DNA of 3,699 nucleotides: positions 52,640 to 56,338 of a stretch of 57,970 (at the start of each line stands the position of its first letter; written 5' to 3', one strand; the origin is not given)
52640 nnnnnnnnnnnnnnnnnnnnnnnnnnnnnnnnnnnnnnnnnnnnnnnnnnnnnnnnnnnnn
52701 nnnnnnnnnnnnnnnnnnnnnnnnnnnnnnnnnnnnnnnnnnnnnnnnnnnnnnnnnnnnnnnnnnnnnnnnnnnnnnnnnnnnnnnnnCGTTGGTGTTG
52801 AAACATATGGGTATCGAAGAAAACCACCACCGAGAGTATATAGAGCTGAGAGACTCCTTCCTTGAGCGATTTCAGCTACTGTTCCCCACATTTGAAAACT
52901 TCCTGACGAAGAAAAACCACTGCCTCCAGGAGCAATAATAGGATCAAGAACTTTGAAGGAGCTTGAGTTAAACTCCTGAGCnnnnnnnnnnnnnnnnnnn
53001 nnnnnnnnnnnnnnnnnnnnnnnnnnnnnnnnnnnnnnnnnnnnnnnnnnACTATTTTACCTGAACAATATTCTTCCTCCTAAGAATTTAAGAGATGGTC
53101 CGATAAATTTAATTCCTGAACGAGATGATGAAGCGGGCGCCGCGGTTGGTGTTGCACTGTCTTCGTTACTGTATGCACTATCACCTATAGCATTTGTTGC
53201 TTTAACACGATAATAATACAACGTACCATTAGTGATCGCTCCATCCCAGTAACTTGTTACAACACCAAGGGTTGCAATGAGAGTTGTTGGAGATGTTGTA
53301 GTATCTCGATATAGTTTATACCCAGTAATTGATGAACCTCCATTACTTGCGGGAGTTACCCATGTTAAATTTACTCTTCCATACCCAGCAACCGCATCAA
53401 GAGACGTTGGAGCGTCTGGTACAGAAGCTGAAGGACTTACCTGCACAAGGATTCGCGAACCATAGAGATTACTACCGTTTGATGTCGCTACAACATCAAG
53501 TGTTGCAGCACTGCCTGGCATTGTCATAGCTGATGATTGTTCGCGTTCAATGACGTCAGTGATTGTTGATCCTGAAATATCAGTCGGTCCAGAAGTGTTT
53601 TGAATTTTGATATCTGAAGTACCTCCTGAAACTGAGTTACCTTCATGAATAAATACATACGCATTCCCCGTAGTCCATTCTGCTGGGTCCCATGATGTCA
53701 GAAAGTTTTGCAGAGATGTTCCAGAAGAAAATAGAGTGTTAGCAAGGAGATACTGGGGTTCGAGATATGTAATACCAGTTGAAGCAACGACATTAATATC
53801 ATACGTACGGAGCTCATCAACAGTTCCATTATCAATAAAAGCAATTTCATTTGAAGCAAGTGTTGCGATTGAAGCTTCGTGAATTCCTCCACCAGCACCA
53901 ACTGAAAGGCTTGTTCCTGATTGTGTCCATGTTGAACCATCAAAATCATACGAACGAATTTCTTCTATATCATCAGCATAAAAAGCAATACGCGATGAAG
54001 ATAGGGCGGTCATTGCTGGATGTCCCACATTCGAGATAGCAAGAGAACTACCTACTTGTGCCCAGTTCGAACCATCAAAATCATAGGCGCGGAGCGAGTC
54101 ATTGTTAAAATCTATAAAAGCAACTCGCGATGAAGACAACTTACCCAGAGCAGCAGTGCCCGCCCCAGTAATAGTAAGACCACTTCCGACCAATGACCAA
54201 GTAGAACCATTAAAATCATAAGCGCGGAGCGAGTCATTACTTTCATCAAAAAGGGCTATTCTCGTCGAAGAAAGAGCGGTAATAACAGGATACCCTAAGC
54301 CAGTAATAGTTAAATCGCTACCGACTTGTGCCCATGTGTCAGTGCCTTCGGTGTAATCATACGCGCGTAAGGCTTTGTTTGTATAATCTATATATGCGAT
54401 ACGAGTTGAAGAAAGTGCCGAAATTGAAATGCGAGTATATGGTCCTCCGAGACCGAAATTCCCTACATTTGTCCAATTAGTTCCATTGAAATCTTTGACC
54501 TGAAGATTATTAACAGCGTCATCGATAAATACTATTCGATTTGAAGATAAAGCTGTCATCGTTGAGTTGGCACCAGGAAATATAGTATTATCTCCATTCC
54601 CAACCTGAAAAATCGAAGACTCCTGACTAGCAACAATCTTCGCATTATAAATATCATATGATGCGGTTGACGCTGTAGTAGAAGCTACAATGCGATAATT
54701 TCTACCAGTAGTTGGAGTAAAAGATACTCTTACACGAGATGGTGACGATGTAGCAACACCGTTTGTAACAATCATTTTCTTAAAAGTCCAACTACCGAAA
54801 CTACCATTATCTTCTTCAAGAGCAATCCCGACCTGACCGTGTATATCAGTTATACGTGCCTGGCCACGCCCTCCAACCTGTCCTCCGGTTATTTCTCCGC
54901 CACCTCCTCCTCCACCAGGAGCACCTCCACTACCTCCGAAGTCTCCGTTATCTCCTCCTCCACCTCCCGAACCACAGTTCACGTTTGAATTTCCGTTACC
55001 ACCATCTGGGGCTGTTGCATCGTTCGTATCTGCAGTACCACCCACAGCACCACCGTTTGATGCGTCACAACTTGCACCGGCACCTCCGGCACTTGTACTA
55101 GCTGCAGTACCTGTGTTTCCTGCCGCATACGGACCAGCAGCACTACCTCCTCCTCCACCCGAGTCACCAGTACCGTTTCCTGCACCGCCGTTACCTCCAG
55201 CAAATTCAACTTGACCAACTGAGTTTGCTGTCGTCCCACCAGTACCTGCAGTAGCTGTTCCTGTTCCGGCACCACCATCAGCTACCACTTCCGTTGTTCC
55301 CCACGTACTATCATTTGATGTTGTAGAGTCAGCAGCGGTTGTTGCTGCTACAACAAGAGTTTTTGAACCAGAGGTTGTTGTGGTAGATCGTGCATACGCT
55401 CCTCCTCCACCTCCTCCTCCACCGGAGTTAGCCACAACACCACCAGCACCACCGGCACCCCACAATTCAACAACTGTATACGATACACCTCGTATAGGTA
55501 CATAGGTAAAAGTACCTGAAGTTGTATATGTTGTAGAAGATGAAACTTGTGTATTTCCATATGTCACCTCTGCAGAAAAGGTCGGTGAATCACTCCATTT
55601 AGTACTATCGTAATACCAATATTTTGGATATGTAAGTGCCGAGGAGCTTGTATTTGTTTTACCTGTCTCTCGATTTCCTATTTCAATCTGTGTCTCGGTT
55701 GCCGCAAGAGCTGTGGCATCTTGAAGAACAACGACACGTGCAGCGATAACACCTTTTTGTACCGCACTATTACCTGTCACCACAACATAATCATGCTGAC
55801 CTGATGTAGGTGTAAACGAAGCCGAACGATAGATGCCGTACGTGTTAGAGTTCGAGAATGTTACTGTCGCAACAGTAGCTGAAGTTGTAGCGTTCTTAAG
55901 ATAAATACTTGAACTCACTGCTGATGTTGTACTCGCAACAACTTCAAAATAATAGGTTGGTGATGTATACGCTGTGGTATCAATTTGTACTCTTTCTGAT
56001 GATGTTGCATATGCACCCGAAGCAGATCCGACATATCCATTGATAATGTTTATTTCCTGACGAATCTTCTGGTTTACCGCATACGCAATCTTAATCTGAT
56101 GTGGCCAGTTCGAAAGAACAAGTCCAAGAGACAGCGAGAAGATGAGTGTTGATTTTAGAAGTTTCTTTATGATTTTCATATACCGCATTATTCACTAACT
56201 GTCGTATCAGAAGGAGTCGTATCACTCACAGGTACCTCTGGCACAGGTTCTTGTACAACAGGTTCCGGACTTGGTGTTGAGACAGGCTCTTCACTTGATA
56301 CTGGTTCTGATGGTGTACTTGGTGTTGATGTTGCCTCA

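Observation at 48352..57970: Cohesin-dockerin style surface-display operon coupled to phage-tail-fibre-like adhesins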

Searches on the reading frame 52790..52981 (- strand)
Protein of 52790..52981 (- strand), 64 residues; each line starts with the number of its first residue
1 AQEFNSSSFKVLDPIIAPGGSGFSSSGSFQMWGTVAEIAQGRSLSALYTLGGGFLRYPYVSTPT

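Call 72: search_protein_representatives(alignment_id=A5)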
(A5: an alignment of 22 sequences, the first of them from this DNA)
Query: 22 sequences, 62 profile positions. Proteins with E-value up to 0.001 (for the whole library): 646; up to 1e-10: 297; up to 1e-30: 0. The best 150 are listed.
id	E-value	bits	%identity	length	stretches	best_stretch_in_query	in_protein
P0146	5.0e-24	100.1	-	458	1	1-62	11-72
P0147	6.5e-24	99.8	-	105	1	1-62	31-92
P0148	1.4e-23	98.7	-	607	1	1-61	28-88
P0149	2.1e-23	98.1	-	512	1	2-61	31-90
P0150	2.2e-23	98.1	-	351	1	1-62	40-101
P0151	6.6e-23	96.5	-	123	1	1-62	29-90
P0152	1.0e-22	95.9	-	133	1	1-62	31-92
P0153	3.7e-22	94.2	-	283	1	1-62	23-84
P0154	6.5e-22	93.4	-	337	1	1-62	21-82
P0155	1.7e-21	92.0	-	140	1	1-62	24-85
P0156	2.1e-21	91.7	-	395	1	2-62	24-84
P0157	2.2e-21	91.7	-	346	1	1-62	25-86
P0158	2.4e-21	91.6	-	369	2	1-62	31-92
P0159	2.4e-21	91.5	-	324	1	1-61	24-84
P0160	4.5e-21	90.7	-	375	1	1-62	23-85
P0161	6.6e-21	90.1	-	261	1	1-62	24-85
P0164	1.4e-20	89.1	-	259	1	1-61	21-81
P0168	2.1e-20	88.6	-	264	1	1-59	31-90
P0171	5.4e-20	87.2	-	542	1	1-61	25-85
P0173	6.1e-20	87.1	-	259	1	1-59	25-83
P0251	2.1e-16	75.7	-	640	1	1-62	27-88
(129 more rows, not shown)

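Call 73: search_protein_families(library=ncbifam, proteins=[P0161, P0164, P0168, P0173, P0153, P0154, P0157, P0148, P0171, P0251], max_evalue=0.001)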
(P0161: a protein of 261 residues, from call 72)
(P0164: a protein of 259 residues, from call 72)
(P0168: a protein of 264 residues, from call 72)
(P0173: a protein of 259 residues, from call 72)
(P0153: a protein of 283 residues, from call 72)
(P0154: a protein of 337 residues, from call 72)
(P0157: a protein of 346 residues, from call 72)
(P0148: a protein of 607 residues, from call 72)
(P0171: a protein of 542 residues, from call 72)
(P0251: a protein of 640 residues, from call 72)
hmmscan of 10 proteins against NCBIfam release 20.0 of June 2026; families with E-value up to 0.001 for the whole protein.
P0161 (261 aa): 0 families

P0164 (259 aa): 1 family
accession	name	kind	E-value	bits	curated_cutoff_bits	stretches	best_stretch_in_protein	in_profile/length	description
NF058579.1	CPR_pilus_PamT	equivalog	5.7e-06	25.9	240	1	3-73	6-78/241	CPR-type pilus protein PamT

P0168 (264 aa): 1 family
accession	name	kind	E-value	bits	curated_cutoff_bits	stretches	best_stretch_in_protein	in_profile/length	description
NF058579.1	CPR_pilus_PamT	equivalog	8e-08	32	240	1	12-84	5-78/241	CPR-type pilus protein PamT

P0173 (259 aa): 1 family
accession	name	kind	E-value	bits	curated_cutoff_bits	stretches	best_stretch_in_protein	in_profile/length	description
NF058579.1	CPR_pilus_PamT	equivalog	0.00085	18.8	240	0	5-85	4-86/241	CPR-type pilus protein PamT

P0153 (283 aa): 1 family
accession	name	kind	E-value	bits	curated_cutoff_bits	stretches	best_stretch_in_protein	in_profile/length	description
NF033510.3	Ca_tandemer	repeat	1.8e-05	25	50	1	190-251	30-96/96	Ca2+-stabilized repeat-containing adhesin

P0154 (337 aa): 2 families
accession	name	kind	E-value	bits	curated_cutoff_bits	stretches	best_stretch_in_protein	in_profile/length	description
NF058579.1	CPR_pilus_PamT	equivalog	2.3e-06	27.2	240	1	5-141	8-141/241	CPR-type pilus protein PamT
NF041611.1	exoglucan_CbhB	equivalog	2.9e-05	22.3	1950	1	76-180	706-803/997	exoglucanase CbhB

P0157 (346 aa): 0 families

P0148 (607 aa): 0 families

P0171 (542 aa): 1 family
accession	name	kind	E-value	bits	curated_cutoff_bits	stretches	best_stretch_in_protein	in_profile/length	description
NF052521.1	TafC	equivalog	1.9e-21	76.6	410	2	374-540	192-362/373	TafC family fimbrial protein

P0251 (640 aa): 0 families

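Call 74: search_protein_families(library=pfam, proteins=[P0161, P0164, P0168, P0173, P0153, P0154, P0157, P0148, P0171, P0251], max_evalue=0.001)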
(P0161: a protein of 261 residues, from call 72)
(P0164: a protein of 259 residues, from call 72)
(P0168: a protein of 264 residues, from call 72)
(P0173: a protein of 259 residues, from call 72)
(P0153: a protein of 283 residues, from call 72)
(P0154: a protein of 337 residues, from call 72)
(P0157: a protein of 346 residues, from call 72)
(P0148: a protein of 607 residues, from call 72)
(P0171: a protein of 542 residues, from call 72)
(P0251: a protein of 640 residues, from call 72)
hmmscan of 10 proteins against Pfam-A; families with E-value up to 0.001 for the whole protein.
P0161 (261 aa): 1 family
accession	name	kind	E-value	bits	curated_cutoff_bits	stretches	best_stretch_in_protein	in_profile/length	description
PF00404.24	Dockerin_1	-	2.1e-06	28.2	22.9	0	210-228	34-52/57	Dockerin type I domain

P0164 (259 aa): 0 families

P0168 (264 aa): 0 families

P0173 (259 aa): 1 family
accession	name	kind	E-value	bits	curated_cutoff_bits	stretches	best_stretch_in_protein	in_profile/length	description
PF00404.24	Dockerin_1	-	0.00039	21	22.9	0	125-169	2-52/57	Dockerin type I domain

P0153 (283 aa): 2 families
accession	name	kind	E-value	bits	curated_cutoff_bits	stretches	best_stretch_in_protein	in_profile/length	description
PF17936.7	Big_6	-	2.9e-05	24.7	27.6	1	194-256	16-79/83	Bacterial Ig domain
PF19077.6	Big_13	-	7.8e-05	23.6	27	0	187-255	23-95/102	Bacterial Ig-like domain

P0154 (337 aa): 1 family
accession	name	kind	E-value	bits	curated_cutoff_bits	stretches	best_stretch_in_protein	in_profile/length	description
PF00041.27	fn3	-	0.00057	20.5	25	1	83-154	8-73/84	Fibronectin type III domain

P0157 (346 aa): 2 families
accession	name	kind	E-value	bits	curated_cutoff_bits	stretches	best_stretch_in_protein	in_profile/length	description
PF17936.7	Big_6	-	2.8e-05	24.7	27.6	0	110-173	17-81/83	Bacterial Ig domain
PF00404.24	Dockerin_1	-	0.00034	21.2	22.9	1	295-338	2-50/57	Dockerin type I domain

P0148 (607 aa): 1 family
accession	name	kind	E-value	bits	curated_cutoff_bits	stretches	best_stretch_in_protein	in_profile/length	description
PF00404.24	Dockerin_1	-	5.7e-08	33.3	22.9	1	555-601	2-52/57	Dockerin type I domain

P0171 (542 aa): 3 families
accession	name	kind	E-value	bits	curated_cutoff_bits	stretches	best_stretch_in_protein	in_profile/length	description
PF13385.13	Laminin_G_3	-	1.3e-46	159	27.6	2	382-534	4-150/151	Concanavalin A-like lectin/glucanases superfamily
PF02973.23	Sialidase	-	2e-08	34.4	26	0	240-310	116-183/189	Sialidase, N-terminal domain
PF02210.31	Laminin_G_2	-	5e-05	24.2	22.9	1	456-524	46-123/126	Laminin G domain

P0251 (640 aa): 0 families

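Call 75: find_encoding_contigs(protein=P0148, flank=6000, max_places=2)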
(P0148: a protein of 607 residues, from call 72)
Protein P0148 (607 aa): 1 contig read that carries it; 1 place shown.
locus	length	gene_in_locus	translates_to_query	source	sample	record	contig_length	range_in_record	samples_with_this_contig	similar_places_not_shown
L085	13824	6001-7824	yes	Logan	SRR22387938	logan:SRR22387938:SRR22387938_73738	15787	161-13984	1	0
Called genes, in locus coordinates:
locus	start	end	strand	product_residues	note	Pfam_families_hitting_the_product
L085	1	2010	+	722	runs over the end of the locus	?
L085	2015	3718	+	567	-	PF21722:Gly_rich_2 (weak)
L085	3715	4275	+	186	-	-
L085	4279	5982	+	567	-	PF13231:PMT_2 (weak), PF07719:TPR_2 (faint), PF13424:TPR_12 (faint), PF13428:TPR_14 (faint), PF13431:TPR_17 (faint), PF14559:TPR_19 (weak), PF00515:TPR_1 (faint), PF13181:TPR_8 (faint), +1 more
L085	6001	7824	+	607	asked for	PF00404:Dockerin_1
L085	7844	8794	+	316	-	-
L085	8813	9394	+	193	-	-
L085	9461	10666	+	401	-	PF00963:Cohesin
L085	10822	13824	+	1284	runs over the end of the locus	-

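Call 76: find_encoding_contigs(protein=P0161, flank=6000, max_places=2)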
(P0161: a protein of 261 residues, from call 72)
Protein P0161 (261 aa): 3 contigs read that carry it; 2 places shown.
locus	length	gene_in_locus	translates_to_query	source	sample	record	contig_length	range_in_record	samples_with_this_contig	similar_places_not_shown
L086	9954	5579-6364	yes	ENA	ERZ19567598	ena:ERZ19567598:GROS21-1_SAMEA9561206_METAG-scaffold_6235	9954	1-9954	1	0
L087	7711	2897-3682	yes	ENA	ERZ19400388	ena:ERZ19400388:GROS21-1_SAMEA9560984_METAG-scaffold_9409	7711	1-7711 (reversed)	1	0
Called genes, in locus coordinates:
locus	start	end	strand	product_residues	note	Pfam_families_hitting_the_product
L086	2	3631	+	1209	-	?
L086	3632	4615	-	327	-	PF13354:Beta-lactamase2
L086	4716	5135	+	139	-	-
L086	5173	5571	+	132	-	-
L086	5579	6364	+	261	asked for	PF00404:Dockerin_1 (faint)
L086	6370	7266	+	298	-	-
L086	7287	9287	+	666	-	-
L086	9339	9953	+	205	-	?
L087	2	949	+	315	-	?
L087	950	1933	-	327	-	PF13354:Beta-lactamase2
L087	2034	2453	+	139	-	-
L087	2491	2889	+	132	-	-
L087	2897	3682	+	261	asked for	PF00404:Dockerin_1 (faint)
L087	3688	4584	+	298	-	-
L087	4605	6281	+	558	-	-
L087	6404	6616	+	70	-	-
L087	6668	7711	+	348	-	?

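Call 78: find_encoding_contigs(protein=P0171, flank=6000, max_places=2)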
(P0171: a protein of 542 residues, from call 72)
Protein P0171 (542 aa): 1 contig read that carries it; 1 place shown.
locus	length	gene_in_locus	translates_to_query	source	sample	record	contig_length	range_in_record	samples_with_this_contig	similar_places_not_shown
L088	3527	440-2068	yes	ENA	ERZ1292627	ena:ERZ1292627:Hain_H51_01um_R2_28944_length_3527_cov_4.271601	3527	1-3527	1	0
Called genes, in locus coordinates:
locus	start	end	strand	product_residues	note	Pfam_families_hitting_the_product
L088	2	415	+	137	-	?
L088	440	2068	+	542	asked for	PF13385:Laminin_G_3, PF02973:Sialidase (faint), PF13385:Laminin_G_3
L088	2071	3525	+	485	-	?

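Call 79: find_encoding_contigs(protein=P0168, flank=6000, max_places=2)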
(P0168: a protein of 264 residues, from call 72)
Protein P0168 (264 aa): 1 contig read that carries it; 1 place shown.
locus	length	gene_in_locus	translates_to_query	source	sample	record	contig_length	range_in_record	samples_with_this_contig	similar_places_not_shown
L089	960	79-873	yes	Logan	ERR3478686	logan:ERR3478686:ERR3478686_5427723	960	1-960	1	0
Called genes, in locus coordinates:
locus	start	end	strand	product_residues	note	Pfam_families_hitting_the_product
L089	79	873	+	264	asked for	-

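Call 80: find_encoding_contigs(protein=P0164, flank=6000, max_places=2)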
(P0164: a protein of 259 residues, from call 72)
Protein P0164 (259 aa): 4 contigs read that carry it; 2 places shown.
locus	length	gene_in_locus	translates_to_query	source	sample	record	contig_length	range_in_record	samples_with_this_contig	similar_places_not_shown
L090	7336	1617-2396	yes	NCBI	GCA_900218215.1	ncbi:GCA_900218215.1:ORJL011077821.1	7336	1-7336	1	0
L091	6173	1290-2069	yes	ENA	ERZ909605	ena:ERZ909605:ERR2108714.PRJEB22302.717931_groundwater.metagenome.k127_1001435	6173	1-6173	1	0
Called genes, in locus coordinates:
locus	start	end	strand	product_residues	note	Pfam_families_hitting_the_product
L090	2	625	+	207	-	?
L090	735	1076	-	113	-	-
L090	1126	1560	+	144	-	-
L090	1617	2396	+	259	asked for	-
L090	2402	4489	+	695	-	-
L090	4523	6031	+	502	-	PF25954:Beta-barrel_RND_2 (weak), PF25967:RND-MFP_C (weak), PF25975:CzcB_C (faint)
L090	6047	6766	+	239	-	PF00005:ABC_tran, PF02463:SMC_N (faint), PF13304:AAA_21 (faint)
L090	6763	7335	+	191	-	?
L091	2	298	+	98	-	?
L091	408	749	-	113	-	-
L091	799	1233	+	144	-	-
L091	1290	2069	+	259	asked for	-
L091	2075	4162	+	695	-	-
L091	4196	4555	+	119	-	-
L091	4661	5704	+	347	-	PF25989:YknX_C (faint), PF25954:Beta-barrel_RND_2 (weak), PF25967:RND-MFP_C (weak), PF25975:CzcB_C (weak)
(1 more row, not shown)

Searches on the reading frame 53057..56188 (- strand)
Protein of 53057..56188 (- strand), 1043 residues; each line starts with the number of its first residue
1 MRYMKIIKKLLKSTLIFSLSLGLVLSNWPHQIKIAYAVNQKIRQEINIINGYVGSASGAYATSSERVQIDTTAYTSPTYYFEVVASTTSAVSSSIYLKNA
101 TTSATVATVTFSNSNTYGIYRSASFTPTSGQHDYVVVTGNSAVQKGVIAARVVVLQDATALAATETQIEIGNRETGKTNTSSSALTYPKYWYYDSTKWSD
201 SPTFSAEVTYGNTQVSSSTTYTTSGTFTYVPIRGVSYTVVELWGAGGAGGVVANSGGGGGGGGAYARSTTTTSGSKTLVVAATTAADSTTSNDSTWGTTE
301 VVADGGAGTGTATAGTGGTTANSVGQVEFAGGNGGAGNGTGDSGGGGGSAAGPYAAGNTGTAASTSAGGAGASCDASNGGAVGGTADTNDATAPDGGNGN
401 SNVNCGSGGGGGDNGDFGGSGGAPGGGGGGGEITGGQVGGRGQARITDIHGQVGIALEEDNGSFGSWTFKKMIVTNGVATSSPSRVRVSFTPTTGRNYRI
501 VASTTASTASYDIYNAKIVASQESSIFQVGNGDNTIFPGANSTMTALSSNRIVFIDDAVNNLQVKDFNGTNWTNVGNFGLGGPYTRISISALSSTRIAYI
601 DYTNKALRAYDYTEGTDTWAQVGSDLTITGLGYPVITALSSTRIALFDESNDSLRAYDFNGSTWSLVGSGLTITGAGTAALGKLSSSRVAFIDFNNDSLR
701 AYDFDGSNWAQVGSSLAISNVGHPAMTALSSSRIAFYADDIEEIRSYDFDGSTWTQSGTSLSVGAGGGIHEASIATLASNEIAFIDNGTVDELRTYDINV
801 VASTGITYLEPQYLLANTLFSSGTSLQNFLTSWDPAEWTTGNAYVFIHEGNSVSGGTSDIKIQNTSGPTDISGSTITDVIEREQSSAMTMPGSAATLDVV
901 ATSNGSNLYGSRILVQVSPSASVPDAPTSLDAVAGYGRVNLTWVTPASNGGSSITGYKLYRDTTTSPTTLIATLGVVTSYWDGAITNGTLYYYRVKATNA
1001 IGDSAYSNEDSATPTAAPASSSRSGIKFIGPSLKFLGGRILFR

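Call 3: search_protein_families(library=pfam, proteins=[window:53057-56188:-], max_evalue=1)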
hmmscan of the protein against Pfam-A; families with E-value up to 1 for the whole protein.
window:53057-56188:- (1043 aa): 2 families
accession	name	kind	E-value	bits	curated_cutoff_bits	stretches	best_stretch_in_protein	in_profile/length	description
PF00041.27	fn3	-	0.0002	21.9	25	1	926-1009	2-80/84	Fibronectin type III domain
PF24489.1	Ig_J_second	-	0.11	13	27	1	978-1011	55-91/105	Tip attachment protein J second Ig-like domain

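Call 4: search_protein_families(library=ncbifam, proteins=[window:53057-56188:-], max_evalue=1)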
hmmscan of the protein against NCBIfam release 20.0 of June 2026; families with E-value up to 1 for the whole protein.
window:53057-56188:- (1043 aa): 0 families

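Call 43: search_protein_families(library=phrogs, proteins=[window:53057-56188:-], max_evalue=0.001)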
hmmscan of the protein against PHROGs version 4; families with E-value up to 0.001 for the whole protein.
window:53057-56188:- (1043 aa): 0 families
